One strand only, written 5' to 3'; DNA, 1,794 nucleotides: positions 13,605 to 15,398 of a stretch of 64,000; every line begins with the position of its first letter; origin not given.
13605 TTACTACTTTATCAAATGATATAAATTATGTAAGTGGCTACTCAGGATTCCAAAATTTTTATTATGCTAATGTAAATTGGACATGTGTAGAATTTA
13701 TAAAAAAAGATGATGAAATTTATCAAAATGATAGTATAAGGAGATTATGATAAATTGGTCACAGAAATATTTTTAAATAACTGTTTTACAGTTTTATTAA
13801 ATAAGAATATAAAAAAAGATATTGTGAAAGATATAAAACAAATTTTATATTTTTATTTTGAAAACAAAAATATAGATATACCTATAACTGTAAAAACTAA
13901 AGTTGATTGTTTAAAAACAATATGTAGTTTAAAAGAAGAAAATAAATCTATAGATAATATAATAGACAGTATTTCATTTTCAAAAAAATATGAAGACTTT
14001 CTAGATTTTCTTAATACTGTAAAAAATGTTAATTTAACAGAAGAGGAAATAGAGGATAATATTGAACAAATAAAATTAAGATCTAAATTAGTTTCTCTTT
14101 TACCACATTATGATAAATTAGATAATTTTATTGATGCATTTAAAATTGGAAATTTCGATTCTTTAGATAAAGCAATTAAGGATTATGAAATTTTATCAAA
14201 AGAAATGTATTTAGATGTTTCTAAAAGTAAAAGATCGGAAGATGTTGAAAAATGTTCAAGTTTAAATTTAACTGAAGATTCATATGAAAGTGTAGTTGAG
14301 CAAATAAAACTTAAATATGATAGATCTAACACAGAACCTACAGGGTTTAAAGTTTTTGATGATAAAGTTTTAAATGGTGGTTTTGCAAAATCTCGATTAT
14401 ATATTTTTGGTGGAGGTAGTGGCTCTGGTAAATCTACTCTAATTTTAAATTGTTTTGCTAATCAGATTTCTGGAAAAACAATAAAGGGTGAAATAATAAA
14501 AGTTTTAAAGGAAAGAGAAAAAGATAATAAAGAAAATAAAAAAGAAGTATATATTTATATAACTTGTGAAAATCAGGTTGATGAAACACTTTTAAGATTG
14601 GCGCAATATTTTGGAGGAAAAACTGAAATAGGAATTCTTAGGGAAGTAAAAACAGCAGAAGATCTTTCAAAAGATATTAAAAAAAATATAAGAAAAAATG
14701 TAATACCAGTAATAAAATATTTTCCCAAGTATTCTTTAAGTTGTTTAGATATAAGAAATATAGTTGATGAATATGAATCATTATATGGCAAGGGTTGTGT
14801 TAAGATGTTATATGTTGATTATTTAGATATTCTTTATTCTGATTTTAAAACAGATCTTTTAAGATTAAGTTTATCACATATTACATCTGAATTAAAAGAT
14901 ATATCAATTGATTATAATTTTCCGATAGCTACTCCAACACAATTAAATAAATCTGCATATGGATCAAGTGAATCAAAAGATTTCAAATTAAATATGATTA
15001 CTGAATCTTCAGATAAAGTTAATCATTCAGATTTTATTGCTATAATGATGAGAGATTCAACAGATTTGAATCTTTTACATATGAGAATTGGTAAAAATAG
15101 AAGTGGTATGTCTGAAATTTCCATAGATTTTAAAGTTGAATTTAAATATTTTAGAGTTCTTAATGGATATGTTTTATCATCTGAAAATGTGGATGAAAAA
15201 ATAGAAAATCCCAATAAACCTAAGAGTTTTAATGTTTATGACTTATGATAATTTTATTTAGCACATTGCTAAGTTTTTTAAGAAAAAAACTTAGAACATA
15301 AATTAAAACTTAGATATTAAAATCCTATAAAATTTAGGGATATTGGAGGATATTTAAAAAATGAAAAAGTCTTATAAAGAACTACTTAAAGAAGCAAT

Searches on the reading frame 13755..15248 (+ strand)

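Call 10: search_protein_families(library=pfam, proteins=[window:13755-15248:+], max_evalue=0.001)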
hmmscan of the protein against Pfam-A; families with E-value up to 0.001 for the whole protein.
window:13755-15248:+ (497 aa): 2 families
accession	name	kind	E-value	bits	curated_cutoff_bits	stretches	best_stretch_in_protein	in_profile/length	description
PF03796.21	DnaB_C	-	8.3e-15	55.3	27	1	195-466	3-253/255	DnaB-like helicase C terminal domain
PF06745.19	ATPase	-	8.9e-05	22.4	26.6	1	195-314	2-117/231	KaiC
